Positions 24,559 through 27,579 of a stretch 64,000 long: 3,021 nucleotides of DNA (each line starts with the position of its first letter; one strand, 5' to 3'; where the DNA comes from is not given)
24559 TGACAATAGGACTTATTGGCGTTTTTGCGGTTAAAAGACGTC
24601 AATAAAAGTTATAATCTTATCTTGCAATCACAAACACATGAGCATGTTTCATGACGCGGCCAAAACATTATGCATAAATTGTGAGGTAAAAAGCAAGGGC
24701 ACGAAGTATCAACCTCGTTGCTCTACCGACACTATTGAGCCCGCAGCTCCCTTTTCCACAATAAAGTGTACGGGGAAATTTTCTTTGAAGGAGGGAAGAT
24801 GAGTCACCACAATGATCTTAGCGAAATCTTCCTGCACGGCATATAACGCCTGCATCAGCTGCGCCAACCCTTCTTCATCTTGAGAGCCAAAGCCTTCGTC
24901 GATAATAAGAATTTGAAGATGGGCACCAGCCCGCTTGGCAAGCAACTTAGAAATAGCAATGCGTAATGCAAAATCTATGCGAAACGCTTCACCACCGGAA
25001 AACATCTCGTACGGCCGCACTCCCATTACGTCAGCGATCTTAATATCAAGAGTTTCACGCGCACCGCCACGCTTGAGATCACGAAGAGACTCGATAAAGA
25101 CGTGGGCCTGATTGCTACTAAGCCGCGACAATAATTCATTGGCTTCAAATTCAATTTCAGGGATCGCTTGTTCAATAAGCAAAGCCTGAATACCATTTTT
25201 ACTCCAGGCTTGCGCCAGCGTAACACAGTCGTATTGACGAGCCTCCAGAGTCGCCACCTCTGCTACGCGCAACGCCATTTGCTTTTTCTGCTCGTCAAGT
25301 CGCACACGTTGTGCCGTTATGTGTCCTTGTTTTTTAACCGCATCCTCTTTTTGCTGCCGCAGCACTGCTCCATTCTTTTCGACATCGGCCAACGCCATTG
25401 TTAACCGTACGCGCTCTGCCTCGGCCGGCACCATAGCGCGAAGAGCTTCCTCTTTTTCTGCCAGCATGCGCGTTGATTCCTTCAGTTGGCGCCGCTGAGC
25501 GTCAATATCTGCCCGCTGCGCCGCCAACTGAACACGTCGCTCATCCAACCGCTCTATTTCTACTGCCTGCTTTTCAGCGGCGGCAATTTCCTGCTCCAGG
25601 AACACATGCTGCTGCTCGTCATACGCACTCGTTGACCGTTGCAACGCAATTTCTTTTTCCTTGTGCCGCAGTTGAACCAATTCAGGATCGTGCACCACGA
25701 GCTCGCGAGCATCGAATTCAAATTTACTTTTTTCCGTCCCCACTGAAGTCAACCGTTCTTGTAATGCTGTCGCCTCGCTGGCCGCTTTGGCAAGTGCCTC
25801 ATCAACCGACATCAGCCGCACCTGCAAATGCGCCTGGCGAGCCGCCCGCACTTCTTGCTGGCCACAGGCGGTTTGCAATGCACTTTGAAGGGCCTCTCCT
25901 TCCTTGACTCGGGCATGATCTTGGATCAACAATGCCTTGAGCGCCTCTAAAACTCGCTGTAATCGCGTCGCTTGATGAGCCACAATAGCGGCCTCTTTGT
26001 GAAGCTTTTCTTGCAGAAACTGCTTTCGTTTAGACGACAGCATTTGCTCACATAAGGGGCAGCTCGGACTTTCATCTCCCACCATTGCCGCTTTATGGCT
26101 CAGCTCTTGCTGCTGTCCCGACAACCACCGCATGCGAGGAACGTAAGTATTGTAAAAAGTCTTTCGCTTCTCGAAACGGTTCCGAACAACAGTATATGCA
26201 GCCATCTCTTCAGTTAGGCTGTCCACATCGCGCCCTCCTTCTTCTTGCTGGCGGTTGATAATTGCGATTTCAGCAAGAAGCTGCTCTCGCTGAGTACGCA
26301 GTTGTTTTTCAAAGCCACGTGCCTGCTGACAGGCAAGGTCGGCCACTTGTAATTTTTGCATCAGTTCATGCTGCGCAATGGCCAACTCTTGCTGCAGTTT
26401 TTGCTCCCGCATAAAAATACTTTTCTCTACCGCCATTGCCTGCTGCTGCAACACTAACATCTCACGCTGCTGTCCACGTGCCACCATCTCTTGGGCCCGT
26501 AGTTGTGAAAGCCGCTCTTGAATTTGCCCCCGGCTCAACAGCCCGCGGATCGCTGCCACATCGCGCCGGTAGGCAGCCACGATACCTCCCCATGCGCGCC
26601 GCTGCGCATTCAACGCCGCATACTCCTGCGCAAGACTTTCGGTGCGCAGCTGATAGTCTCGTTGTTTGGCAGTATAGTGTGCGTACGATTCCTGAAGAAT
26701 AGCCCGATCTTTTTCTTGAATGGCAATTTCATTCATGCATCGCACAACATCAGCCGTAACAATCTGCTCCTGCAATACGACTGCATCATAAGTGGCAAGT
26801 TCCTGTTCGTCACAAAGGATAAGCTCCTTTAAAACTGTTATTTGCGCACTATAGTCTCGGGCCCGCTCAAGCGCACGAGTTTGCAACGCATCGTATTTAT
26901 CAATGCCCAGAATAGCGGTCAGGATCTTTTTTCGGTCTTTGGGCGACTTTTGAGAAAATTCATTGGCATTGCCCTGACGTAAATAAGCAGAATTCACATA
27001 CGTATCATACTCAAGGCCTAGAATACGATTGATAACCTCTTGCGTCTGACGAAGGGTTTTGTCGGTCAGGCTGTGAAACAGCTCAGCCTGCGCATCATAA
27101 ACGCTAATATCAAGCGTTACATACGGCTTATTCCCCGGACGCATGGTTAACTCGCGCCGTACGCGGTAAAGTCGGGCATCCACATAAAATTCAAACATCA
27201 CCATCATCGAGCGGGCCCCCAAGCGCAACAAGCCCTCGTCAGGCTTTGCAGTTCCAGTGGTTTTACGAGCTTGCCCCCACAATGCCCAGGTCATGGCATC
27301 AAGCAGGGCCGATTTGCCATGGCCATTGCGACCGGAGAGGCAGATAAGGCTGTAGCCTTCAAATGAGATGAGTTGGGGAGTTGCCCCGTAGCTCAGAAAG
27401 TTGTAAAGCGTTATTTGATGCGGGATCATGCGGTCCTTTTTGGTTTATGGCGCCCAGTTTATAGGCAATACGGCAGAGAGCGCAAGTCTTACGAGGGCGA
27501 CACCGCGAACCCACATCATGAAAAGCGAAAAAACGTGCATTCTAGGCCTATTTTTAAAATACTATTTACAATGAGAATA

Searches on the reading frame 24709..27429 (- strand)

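Call 7: search_protein_families(library=ncbifam, proteins=[window:24709-27429:-], max_evalue=0.00001)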
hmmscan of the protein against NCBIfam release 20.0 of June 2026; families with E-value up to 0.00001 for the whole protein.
window:24709-27429:- (906 aa): 11 families
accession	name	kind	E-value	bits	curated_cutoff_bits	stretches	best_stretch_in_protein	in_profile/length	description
TIGR00618.1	sbcc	subfamily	7.5e-78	262.5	478.5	2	472-900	622-1042/1043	exonuclease subunit SbcC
NF002244.0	PRK01156.1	equivalog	9.2e-32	110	847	1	1-902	1-893/895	DNA double-strand break repair ATPase Rad50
NF041034.1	Rad50_Sulf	equivalog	7.2e-26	90.3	1000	2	456-883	425-849/872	DNA double-strand break repair ATPase Rad50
NF003034.1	PRK03918.1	equivalog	6.9e-23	80.6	700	1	5-877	5-852/878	DNA double-strand break repair ATPase Rad50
NF002572.0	PRK02224.1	equivalog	7.7e-21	74.1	1087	1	5-884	5-859/888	DNA double-strand break repair ATPase Rad50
NF041751.2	sbcc_Staph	equivalog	5.9e-20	70.9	920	1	24-378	25-386/1007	exonuclease subunit SbcC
NF041035.1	Rad50_Halo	equivalog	2.5e-15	55.9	1000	1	5-877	5-852/883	DNA double-strand break repair ATPase Rad50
NF041752.4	sbcc_Bac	equivalog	6.1e-12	44.3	1420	1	805-894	1027-1119/1130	exonuclease subunit SbcC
NF007600.2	PRK10246.1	equivalog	1.2e-11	43.4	750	1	466-893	615-1031/1047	exonuclease subunit SbcC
TIGR02169.1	SMC_prok_A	equivalog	1.2e-07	29.9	729.4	1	5-198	4-188/1165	chromosome segregation protein SMC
TIGR03608.1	L_ocin_972_ABC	subfamily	4.2e-06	26.4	254.85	0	807-883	133-198/206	putative bacteriocin export ABC transporter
